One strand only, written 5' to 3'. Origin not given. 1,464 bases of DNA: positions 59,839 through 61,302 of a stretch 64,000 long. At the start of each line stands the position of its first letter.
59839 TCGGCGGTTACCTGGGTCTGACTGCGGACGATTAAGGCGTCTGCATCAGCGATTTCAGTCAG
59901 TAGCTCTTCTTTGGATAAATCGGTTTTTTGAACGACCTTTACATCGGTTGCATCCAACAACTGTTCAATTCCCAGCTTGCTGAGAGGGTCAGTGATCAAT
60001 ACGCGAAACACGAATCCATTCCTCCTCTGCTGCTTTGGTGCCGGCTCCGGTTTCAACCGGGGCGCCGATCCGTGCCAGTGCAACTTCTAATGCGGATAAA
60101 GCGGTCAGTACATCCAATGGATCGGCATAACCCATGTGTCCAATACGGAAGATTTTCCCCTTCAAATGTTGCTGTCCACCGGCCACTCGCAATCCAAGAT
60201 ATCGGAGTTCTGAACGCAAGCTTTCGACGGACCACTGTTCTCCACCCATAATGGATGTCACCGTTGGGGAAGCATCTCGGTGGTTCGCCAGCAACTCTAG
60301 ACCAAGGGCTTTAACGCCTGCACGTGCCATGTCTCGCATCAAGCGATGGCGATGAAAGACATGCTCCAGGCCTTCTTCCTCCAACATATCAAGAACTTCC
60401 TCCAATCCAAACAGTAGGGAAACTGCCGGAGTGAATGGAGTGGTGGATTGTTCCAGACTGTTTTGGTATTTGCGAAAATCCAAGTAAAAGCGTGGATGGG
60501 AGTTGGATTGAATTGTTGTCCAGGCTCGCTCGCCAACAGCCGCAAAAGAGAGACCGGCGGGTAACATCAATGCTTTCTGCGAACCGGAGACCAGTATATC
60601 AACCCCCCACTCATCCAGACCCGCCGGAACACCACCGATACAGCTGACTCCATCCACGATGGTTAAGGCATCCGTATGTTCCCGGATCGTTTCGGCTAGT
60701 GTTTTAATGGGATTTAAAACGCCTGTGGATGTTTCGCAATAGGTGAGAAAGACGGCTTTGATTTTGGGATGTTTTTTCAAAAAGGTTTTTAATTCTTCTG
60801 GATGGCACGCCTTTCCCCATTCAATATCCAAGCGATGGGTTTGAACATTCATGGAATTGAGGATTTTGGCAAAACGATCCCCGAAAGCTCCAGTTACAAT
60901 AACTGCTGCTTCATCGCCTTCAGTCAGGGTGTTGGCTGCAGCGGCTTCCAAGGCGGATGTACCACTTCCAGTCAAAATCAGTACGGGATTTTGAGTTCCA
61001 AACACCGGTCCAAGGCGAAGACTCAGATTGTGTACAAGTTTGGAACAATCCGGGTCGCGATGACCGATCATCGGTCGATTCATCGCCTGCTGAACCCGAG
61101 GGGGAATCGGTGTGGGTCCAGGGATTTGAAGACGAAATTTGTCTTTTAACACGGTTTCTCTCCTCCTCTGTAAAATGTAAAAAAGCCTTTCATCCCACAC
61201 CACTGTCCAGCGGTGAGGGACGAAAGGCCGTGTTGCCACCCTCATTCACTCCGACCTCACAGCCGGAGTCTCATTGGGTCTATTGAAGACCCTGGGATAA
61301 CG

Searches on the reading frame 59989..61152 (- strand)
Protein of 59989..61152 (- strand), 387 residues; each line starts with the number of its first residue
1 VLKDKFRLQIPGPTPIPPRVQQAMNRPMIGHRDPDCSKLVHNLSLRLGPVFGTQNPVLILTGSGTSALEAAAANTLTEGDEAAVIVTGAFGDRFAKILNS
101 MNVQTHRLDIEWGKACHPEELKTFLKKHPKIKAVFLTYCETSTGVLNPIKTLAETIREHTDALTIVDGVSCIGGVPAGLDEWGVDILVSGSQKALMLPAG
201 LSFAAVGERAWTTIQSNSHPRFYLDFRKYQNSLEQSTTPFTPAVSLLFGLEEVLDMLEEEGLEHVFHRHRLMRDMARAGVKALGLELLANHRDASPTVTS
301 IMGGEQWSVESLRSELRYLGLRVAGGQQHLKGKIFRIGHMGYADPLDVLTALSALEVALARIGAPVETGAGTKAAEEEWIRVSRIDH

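Call 7: search_protein_families(library=ncbifam, proteins=[window:59989-61152:-])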
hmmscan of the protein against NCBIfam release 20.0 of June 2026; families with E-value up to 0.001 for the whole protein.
window:59989-61152:- (387 aa): 14 families
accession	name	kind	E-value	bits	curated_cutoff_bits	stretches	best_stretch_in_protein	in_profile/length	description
NF045640.1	AspGlyoxATaseBhcA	equivalog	3.6e-82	276.4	650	1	8-380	7-385/395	L-aspartate--glyoxylate aminotransferase BhcA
NF046070.1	PyrdoxPyrvTramin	equivalog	5.9e-65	219.5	600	1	11-362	11-367/369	pyridoxamine--pyruvate transaminase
TIGR03301.1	PhnW-AepZ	equivalog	1.6e-56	192.2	360.8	1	10-356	4-352/355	2-aminoethylphosphonate aminotransferase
NF010006.0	PRK13479.1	equivalog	3.5e-42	144.8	296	1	5-361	5-363/369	2-aminoethylphosphonate--pyruvate transaminase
TIGR02326.1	transamin_PhnW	equivalog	4.8e-40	137.8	400.8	1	7-359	5-360/363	2-aminoethylphosphonate--pyruvate transaminase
TIGR01366.1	serC_3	equivalog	1.8e-10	40.5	401.65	1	31-268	34-265/361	phosphoserine transaminase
TIGR03402.1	FeS_nifS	equivalog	2e-08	33.4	530.75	1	47-200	51-204/379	cysteine desulfurase NifS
NF040779.1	Sec_lyase_SclA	exception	6.9e-08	31.8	525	1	47-298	52-306/378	selenocysteine lyase SclA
TIGR01364.1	serC_1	equivalog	1.4e-07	30.8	443.6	1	29-261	36-256/358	phosphoserine transaminase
TIGR04343.1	egtE_PLP_lyase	equivalog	4.8e-07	28.9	400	1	52-209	68-218/370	ergothioneine biosynthesis PLP-dependent enzyme EgtE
TIGR01977.1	am_tr_V_EF2568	hypoth_equivalog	8.7e-06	25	377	1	60-209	67-215/376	cysteine desulfurase family protein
TIGR01979.1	sufS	subfamily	1.9e-05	23.7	475.1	1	107-201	138-228/403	SufS family cysteine desulfurase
TIGR03403.1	nifS_epsilon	equivalog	0.00015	20.7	587.7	1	95-192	107-201/382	NifS family cysteine desulfurase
TIGR03235.1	DNA_S_dndA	equivalog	0.00025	20.4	480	1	114-302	124-299/353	cysteine desulfurase DndA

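Call 8: search_protein_families(library=pfam, proteins=[window:59989-61152:-])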
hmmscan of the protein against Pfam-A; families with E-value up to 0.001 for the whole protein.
window:59989-61152:- (387 aa): 3 families
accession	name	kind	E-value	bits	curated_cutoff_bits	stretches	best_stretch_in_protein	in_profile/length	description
PF00266.25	Aminotran_5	-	6.9e-24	84.9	21.5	1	40-326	45-338/371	Aminotransferase class-V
PF01053.26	Cys_Met_Meta_PP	-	0.00015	20.9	27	1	59-191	71-196/381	Cys/Met metabolism PLP-dependent enzyme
PF00155.27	Aminotran_1_2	-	0.00097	18.8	19.7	0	55-168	64-186/361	Aminotransferase class I and II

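Call 11: find_homologous_proteins(query=window:59989-61152:-, max_evalue=1e-40)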
Query window:59989-61152:- (387 aa): 7952 proteins with E <= 1e-40 among 8000 candidates; the best 120 are listed.
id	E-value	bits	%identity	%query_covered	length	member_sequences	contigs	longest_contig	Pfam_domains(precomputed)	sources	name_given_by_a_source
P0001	1.9e-257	871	100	100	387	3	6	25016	PF00266.26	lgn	-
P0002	6.3e-204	695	78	100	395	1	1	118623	PF00266.26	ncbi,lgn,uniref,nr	ncbi:aspartate aminotransferase-like enzyme [Melghirimyces profundicolus]|uniref:Aspartate aminotran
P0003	1.1e-199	681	76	100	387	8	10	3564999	PF00266.26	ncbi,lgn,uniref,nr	ncbi:pyridoxal-phosphate-dependent aminotransferase family protein [Kroppenstedtia eburnea]|uniref:A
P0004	1.9e-198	677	76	100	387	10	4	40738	PF00266.26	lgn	-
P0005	1.2e-196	671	76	100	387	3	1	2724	PF00266.26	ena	-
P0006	1.2e-183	628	72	99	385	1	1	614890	PF00266.26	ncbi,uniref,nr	ncbi:pyridoxal-phosphate-dependent aminotransferase family protein [Paludifilum halophilum]|uniref:A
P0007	6.4e-183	626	71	100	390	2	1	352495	PF00266.26,PF01053.27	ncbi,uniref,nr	ncbi:serine-pyruvate aminotransferase [Marinithermofilum abyssi]|uniref:Serine-pyruvate aminotransfe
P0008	2.4e-176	604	68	100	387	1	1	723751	PF00266.26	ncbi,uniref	ncbi:pyridoxal-phosphate-dependent aminotransferase family protein [Salinithrix halophila]|uniref:Py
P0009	5.6e-175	600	68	98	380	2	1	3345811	PF00266.26,PF01053.27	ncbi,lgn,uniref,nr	ncbi:alanine--glyoxylate aminotransferase family protein [Kroppenstedtia pulmonis]|uniref:Alanine--g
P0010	5.8e-174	596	68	100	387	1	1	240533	PF00266.26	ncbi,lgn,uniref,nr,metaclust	ncbi:aspartate aminotransferase [Marininema mesophilum]|uniref:Aspartate aminotransferase n=1 Tax=Ma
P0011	6.5e-172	590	67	100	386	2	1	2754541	PF00266.26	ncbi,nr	ncbi:pyridoxal-phosphate-dependent aminotransferase family protein [Desmospora activa]|nr:alanine--g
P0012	4.8e-171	587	66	100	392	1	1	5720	PF00266.26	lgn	-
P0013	6.6e-169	580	65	100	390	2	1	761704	PF00266.26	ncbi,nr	ncbi:pyridoxal-phosphate-dependent aminotransferase family protein [Desmospora profundinema]|nr:alan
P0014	1.2e-168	579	67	99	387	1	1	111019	PF00266.26,PF01053.27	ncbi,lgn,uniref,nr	ncbi:pyridoxal-phosphate-dependent aminotransferase family protein [Marininema halotolerans]|uniref:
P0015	1.9e-164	565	65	100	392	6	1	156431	PF00266.26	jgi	jgi:aspartate aminotransferase-like enzyme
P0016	8.1e-164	563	66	97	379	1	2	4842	PF00155.28,PF00266.26,PF01212.28,PF01053.27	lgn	-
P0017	9.3e-164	563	65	100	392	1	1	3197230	PF00266.26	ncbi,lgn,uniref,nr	ncbi:class V aminotransferase [Polycladomyces abyssicola]|uniref:Class V aminotransferase n=1 Tax=Po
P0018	3.6e-163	561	64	98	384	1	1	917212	PF00266.26,PF01053.27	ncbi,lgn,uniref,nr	ncbi:aspartate aminotransferase [Seinonella peptonophila]|uniref:Aspartate aminotransferase n=1 Tax=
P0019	5.0e-163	560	65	98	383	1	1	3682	PF00266.26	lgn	-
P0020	5.7e-163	560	64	100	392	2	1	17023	PF00266.26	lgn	-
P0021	2.9e-162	558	63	100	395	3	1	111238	PF00266.26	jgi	jgi:aspartate aminotransferase-like enzyme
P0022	3.6e-162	558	65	97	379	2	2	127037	PF00155.28,PF00266.26,PF01053.27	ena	-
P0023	1.4e-161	556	66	96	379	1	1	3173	PF00155.28,PF00266.26,PF01212.28,PF01053.27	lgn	-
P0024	3.0e-161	555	64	98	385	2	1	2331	PF00266.26,PF01053.27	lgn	-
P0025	7.7e-161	553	64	97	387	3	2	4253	PF00266.26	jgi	jgi:aspartate aminotransferase-like enzyme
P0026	1.2e-160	553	63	98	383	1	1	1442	PF00266.26,PF01053.27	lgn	-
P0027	1.3e-160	553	65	97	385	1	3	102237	PF00266.26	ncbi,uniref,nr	ncbi:pyridoxal-phosphate-dependent aminotransferase family protein [Paenactinomyces guangxiensis]|un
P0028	1.3e-160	552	65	98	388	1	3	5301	PF00266.26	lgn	-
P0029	1.6e-160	552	65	97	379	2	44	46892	PF00155.28,PF00266.26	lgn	-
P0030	2.4e-160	552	66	97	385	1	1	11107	PF00155.28,PF00266.26,PF01053.27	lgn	-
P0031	5.1e-160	551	63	97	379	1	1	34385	PF00155.28,PF00266.26,PF01053.27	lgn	-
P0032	7.4e-160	550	63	99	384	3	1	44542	PF00155.28,PF00266.26,PF01053.27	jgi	jgi:aspartate aminotransferase-like enzyme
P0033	1.0e-159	549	63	98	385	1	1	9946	PF00155.28,PF00266.26,PF01053.27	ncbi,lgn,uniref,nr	ncbi:pyridoxal-phosphate-dependent aminotransferase family protein [Thermoflavimicrobium dichotomicu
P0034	1.2e-159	549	64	97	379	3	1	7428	PF00155.28,PF00266.26,PF01053.27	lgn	-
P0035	3.8e-159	548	64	98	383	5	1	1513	PF00266.26,PF01053.27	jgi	jgi:aspartate aminotransferase-like enzyme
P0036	4.2e-159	548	64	97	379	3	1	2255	PF00155.28,PF00266.26,PF01053.27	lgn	-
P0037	5.2e-159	547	63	98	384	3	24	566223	PF00266.26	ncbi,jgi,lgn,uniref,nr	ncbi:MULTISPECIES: alanine--glyoxylate aminotransferase family protein [Thermoactinomyces]|jgi:aspar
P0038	7.1e-159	547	63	98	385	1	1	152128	PF00155.28,PF00266.26,PF01053.27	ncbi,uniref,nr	ncbi:aspartate aminotransferase-like enzyme [Croceifilum oryzae]|uniref:Aspartate aminotransferase-l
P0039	9.4e-159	546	62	97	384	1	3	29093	PF00155.28,PF00266.26,PF01053.27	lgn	-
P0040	1.4e-158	546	64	98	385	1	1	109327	PF00155.28,PF00266.26,PF01053.27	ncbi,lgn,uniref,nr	ncbi:pyridoxal-phosphate-dependent aminotransferase family protein [Baia soyae]|uniref:Aspartate ami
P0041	5.5e-158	544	63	99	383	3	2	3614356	PF00266.26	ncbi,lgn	-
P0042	7.8e-158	543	64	97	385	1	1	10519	PF00155.28,PF00266.26,PF01053.27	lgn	-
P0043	1.0e-157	543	62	98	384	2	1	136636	PF00266.26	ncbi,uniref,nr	ncbi:pyridoxal-phosphate-dependent aminotransferase family protein [Hazenella coriacea]|uniref:pyrid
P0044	1.1e-157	543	62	97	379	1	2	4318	PF00155.28,PF00266.26,PF01053.27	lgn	-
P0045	1.3e-157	543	62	98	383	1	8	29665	PF00266.26,PF01053.27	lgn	-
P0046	1.7e-157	542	64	98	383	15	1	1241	PF00266.26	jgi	-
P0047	1.7e-157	542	63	97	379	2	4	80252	PF00155.28,PF00266.26,PF01053.27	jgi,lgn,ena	-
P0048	3.8e-157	541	62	99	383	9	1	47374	PF00266.26,PF01053.27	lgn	-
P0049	4.4e-157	541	62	100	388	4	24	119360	PF00266.26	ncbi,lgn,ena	-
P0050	9.5e-157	540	63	98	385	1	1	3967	PF00155.28,PF00266.26,PF01053.27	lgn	-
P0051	9.9e-157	540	62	98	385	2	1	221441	PF00155.28,PF00266.26,PF01212.28,PF01053.27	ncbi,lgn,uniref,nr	ncbi:pyridoxal-phosphate-dependent aminotransferase family protein [Lihuaxuella thermophila]|uniref:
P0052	1.2e-156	539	63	98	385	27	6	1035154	PF00266.26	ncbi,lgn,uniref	ncbi:pyridoxal-phosphate-dependent aminotransferase family protein [Thermoactinomyces vulgaris]|unir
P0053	7.8e-156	537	62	98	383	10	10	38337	PF00266.26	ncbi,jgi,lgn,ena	-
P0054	5.3e-155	534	62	98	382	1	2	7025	PF00266.26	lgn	-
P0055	7.7e-155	533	62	98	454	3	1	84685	PF00266.26,PF01053.27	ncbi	-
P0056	1.1e-154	533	61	98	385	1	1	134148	PF00266.26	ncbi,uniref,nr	ncbi:pyridoxal-phosphate-dependent aminotransferase family protein [Thermoflavimicrobium daqui]|unir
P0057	2.8e-154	532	61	98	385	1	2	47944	PF00155.28,PF00266.26,PF01053.27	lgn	-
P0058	5.1e-154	531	63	98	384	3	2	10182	PF00266.26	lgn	-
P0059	1.0e-153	530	62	98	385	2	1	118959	PF00266.26,PF01053.27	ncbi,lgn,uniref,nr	ncbi:alanine--glyoxylate aminotransferase family protein [Thermoactinomyces sp. DSM 45892]|uniref:py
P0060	1.9e-153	529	61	99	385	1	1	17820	PF00266.26,PF01053.27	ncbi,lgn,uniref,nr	ncbi:pyridoxal-phosphate-dependent aminotransferase family protein [Thermoactinomyces mirandus]|unir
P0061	6.2e-153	527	61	98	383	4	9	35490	PF00266.26,PF01053.27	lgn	-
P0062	5.6e-152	524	59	98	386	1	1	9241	PF00266.26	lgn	-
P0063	6.5e-152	524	62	98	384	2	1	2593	PF00266.26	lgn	-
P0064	1.9e-151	522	60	98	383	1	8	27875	PF00266.26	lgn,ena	-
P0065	5.8e-150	517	60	98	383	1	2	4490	PF00266.26,PF01053.27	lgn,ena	-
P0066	1.4e-149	516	59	99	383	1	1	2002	PF00266.26,PF01053.27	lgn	-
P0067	2.0e-149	516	60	100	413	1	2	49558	PF00266.26,PF01212.28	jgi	jgi:aspartate aminotransferase-like enzyme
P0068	3.1e-149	515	59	99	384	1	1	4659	PF00266.26,PF01053.27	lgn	-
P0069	7.2e-149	514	61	97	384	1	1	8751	PF00155.28,PF00266.26,PF01053.27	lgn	-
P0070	7.4e-149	514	60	97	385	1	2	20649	PF00266.26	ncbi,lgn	ncbi:MAG: alanine--glyoxylate aminotransferase family protein [Thermoactinomyces sp.]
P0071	3.4e-148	512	61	98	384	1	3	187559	PF00155.28,PF00266.26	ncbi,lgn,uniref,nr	ncbi:alanine--glyoxylate aminotransferase family protein [Fictibacillus sp. Mic-4]|uniref:pyridoxal-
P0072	1.7e-147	509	59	99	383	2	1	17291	PF00266.26,PF01053.27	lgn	-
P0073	1.8e-147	509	58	98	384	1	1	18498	PF00266.26,PF01053.27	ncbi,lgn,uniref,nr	ncbi:aspartate aminotransferase [Thermoactinomyces sp. DSM 45891]|uniref:pyridoxal-phosphate-depende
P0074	2.0e-147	509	58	99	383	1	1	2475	PF00266.26,PF01053.27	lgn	-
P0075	2.4e-147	509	61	98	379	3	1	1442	PF00266.26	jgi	jgi:aspartate aminotransferase-like enzyme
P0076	2.5e-147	509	62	99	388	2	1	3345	PF00266.26,PF01212.28,PF01053.27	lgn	-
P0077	2.8e-147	509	59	98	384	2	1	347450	PF00155.28,PF00266.26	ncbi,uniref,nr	ncbi:alanine--glyoxylate aminotransferase family protein [Hazenella sp. IB182357]|uniref:Alanine--gl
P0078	3.1e-147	508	60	97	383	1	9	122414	PF00155.28,PF00266.26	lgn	-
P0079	7.9e-147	507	60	98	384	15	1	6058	PF00266.26,PF01053.27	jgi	jgi:aspartate aminotransferase-like enzyme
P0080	1.5e-146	506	62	99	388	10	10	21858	PF00155.28,PF00266.26,PF01212.28,PF01053.27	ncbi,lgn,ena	-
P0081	2.3e-146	506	59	97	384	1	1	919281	PF00155.28,PF00266.26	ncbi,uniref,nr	ncbi:alanine--glyoxylate aminotransferase family protein [Shimazuella sp. AN120528]|uniref:pyridoxal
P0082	4.6e-146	505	58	96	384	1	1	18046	PF00266.26,PF01212.28,PF01053.27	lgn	-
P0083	7.2e-146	504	58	99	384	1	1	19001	PF00266.26,PF01053.27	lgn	-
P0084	9.0e-146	504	60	97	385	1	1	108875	PF00266.26,PF01053.27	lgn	-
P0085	1.7e-145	503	60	97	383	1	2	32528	PF00266.26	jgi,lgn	-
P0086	1.9e-145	503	58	97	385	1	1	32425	PF00155.28,PF00266.26,PF01053.27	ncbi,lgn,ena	-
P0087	1.9e-144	499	60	98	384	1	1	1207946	PF00266.26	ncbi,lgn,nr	ncbi:MAG: alanine--glyoxylate aminotransferase family protein [Bacillaceae bacterium]|nr:alanine--gl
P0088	2.0e-144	499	57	98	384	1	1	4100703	PF00266.26,PF01053.27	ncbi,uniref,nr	ncbi:aminotransferase class V-fold PLP-dependent enzyme [Sediminibacillus dalangtanensis]|uniref:Ami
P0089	2.5e-144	499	59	97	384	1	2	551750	PF00266.26,PF01053.27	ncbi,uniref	ncbi:pyridoxal-phosphate-dependent aminotransferase family protein [Laceyella putida]|uniref:Pyridox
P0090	3.9e-144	498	57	99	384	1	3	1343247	PF00155.28,PF00266.26,PF01053.27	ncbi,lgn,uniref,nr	ncbi:pyridoxal-phosphate-dependent aminotransferase family protein [Virgibacillus senegalensis]|unir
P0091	4.0e-144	498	57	93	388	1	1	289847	PF00266.26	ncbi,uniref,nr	ncbi:pyridoxal-phosphate-dependent aminotransferase family protein [Lentibacillus sediminis]|uniref:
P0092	7.2e-144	497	56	94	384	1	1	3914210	PF00266.26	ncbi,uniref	ncbi:alanine--glyoxylate aminotransferase family protein [Virgibacillus necropolis]|uniref:pyridoxal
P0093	2.5e-143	496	57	94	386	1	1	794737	PF00155.28,PF00266.26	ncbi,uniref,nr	ncbi:alanine--glyoxylate aminotransferase family protein [Oceanobacillus piezotolerans]|uniref:Alani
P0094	4.7e-143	495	57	98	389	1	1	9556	PF00266.26,PF01053.27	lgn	-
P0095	9.7e-143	494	57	98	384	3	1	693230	PF00266.26,PF01053.27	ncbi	-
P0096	1.4e-142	493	57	98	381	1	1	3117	PF00155.28,PF00266.26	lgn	-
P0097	1.6e-142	493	58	97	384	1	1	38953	PF00266.26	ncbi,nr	ncbi:alanine--glyoxylate aminotransferase family protein [Lentibacillus lipolyticus]|nr:alanine--gly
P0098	2.4e-142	492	56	98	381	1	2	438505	PF00155.28,PF00266.26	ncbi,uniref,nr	ncbi:pyridoxal-phosphate-dependent aminotransferase family protein [Virgibacillus litoralis]|uniref:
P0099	2.5e-142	492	57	98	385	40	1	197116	PF00266.26,PF01053.27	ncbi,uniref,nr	ncbi:aminotransferase [Terribacillus saccharophilus]|uniref:pyridoxal-phosphate-dependent aminotrans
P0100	2.8e-142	492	59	98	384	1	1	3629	PF00155.28,PF00266.26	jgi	jgi:aspartate aminotransferase-like enzyme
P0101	3.4e-142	492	58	97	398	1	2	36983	PF00266.26,PF01212.28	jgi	jgi:aspartate aminotransferase-like enzyme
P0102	3.5e-142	492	57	98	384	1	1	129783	PF00266.26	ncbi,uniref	ncbi:alanine--glyoxylate aminotransferase family protein [Lentibacillus halophilus]|uniref:Alanine--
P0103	3.6e-142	492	60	98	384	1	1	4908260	PF00155.28,PF00266.26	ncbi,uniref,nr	ncbi:alanine--glyoxylate aminotransferase family protein [Brevibacillus humidisoli]|uniref:pyridoxal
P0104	4.2e-142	492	57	98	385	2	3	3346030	PF00266.26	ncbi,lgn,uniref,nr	ncbi:alanine--glyoxylate aminotransferase family protein [Terribacillus sp. 7520-G]|uniref:pyridoxal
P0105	4.5e-142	491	58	98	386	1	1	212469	PF00266.26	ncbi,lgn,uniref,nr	ncbi:pyridoxal-phosphate-dependent aminotransferase family protein [Sporosarcina limicola]|uniref:As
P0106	5.7e-142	491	56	99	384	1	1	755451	PF00266.26,PF01053.27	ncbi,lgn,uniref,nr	ncbi:pyridoxal-phosphate-dependent aminotransferase family protein [Sediminibacillus halophilus]|uni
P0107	6.0e-142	491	56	97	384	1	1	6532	PF00266.26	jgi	jgi:aspartate aminotransferase-like enzyme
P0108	6.0e-142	491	56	97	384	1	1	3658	PF00266.26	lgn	-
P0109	6.3e-142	491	57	98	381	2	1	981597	PF00266.26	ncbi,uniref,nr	ncbi:pyridoxal-phosphate-dependent aminotransferase family protein [Virgibacillus ndiopensis]|uniref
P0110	7.4e-142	491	59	98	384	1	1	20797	PF00155.28,PF00266.26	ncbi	-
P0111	7.6e-142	491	59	97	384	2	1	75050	PF00266.26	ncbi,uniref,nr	ncbi:alanine--glyoxylate aminotransferase family protein [Microaerobacter geothermalis]|uniref:pyrid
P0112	1.1e-141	490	56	97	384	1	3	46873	PF00266.26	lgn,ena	-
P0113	1.2e-141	490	59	98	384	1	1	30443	PF00266.26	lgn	-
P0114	1.3e-141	490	57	97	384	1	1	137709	PF00266.26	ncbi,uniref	ncbi:pyridoxal-phosphate-dependent aminotransferase family protein [Lentibacillus salinarum]|uniref:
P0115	1.3e-141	490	57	98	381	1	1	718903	PF00155.28,PF00266.26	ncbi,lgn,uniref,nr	ncbi:pyridoxal-phosphate-dependent aminotransferase family protein [Virgibacillus salinus]|uniref:As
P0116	1.3e-141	490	56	98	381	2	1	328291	PF00155.28,PF00266.26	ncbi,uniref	ncbi:pyridoxal-phosphate-dependent aminotransferase family protein [Virgibacillus sp. JSM 102003]|un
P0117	1.3e-141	490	57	98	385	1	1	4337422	PF00155.28,PF00266.26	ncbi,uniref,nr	ncbi:pyridoxal-phosphate-dependent aminotransferase family protein [Virgibacillus necropolis]|uniref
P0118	1.3e-141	490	60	98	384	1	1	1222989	PF00155.28,PF00266.26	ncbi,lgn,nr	ncbi:MAG: alanine--glyoxylate aminotransferase family protein [Brevibacillus sp.]|nr:alanine--glyoxy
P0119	1.6e-141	490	56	97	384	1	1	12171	PF00266.26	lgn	-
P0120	1.9e-141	489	57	98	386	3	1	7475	PF00266.26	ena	-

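Call 16: find_related_loci(query=A1, collection=genome_contigs, flank=3000)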
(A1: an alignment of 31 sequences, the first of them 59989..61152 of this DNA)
Query A1 (387 aa) in genome_contigs; peptide patterns used: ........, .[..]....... (x = any residue, [..] = any of these).
600 stretches matched a pattern (row limit reached: there are more); 590 encode a relative of the query (tblastn E <= 1e-3); the best 80 are kept; 80 distinct loci.
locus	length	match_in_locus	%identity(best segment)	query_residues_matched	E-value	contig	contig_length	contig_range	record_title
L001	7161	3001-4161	78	1-387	0e+0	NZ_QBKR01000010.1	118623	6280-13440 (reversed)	Melghirimyces profundicolus strain DSM 45787 Ga0183441_110, whole genome shotgun sequence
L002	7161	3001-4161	68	1-387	6e-174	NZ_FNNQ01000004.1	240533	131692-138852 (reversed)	Marininema mesophilum strain DSM 45610, whole genome shotgun sequence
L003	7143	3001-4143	64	1-380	2e-170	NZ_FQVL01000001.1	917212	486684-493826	Seinonella peptonophila strain DSM 44666, whole genome shotgun sequence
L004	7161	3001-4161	62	2-387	2e-166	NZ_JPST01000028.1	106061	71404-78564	Thermoactinomyces daqus strain H-18 H_18_contig_28, whole genome shotgun sequence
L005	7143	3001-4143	62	2-380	9e-165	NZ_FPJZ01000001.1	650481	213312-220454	Thermoactinomyces sp. DSM 45891, whole genome shotgun sequence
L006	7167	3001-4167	61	1-387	8e-163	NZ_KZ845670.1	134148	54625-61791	Thermoflavimicrobium daqui strain FBKL4.011 scaffold8, whole genome shotgun sequence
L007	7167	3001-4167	61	1-387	2e-162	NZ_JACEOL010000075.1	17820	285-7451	Thermoactinomyces mirandus strain AMNI-1 contig_73_(1..17820)_consensus, whole genome shotgun sequence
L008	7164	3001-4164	62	2-387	2e-162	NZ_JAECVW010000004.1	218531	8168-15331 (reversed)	Thermoactinomyces intermedius strain CICC 10671=DSM 43846 NODE_4_length_218531_cov_3.520766, whole genome shotgun sequen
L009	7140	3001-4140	60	1-379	1e-152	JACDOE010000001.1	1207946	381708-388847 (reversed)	MAG: Bacillaceae bacterium isolate GB_MAG13_007 c_000000000002, whole genome shotgun sequence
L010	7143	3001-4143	59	1-380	2e-150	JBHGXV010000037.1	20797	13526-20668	MAG: Paenibacillaceae bacterium isolate N2OR2_T1_20 N2OR2_T1_k141_74667, whole genome shotgun sequence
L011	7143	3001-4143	59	1-380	1e-149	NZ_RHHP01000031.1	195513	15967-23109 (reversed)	Brevibacillus centrosporus strain NRRL NRS 664 contig_31, whole genome shotgun sequence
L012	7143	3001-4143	60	1-380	3e-149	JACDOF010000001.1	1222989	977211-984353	MAG: Brevibacillus sp. isolate GB_MAG14_061 c_000000000001, whole genome shotgun sequence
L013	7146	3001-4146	59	1-381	9e-149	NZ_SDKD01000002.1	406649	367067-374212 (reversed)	Brevibacillus migulae strain CFH S0501 Scaffold2, whole genome shotgun sequence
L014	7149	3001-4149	59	1-382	8e-149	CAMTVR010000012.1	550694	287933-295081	MAG: uncultured Bacillus sp. isolate G05_MAG_00003 genome assembly, contig: G05_MAG_00003_000000000014, whole genome sho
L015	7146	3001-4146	56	1-382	3e-148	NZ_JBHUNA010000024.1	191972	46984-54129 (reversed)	Lentibacillus juripiscarius strain TISTR 1535 platanus_K_21_77_24, whole genome shotgun sequence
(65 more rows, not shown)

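Call 26: search_solved_structures(query=window:59989-61152:-, max_evalue=1e-20)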
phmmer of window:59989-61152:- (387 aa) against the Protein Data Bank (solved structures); distinct sequences matched with E-value up to 1e-20: 33.
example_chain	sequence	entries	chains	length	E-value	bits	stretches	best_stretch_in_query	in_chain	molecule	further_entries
2dr1_A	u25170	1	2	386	9.9e-61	208.9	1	1-355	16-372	386aa long hypothetical serine aminotransferase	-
6pk1_A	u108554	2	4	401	1.4e-55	191.9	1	6-376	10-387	Serine--glyoxylate aminotransferase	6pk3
3isl_A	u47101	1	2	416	3.3e-51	177.5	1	8-216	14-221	Purine catabolism protein pucG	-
3zrp_A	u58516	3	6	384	5.3e-50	173.6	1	12-378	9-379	SERINE-PYRUVATE AMINOTRANSFERASE (AGXT)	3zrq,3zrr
2z9u_A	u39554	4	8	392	7.4e-47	163.2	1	11-375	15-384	Aspartate aminotransferase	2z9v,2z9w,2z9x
1vjo_A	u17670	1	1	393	1.2e-45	159.2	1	9-348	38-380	alanine--glyoxylate aminotransferase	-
4cbs_A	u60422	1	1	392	2.2e-45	158.4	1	9-343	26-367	SERINE--PYRUVATE AMINOTRANSFERASE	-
4cbr_A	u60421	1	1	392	9.3e-45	156.3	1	10-343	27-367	SERINE--PYRUVATE AMINOTRANSFERASE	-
2yob_A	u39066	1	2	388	4.2e-44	154.1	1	10-343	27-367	SERINE--PYRUVATE AMINOTRANSFERASE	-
7ns7_A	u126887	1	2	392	4.6e-44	154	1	10-343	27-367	L-alanine:glyoxylate aminotransferase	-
5f9s_A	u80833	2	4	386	4.6e-44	154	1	10-343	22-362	Serine--pyruvate aminotransferase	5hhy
4kxk_A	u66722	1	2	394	4.9e-44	153.9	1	10-343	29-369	Serine--pyruvate aminotransferase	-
1h0c_A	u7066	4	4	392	4.9e-44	153.9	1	10-343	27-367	SERINE--GLYOXYLATE AMINOTRANSFERASE | Serine--pyruvate aminotransferase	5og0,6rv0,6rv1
4kyo_A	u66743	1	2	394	4.9e-44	153.9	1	10-343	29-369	Serine-pyruvate aminotransferase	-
3r9a_A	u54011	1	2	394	5e-44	153.9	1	10-343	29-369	Serine--pyruvate aminotransferase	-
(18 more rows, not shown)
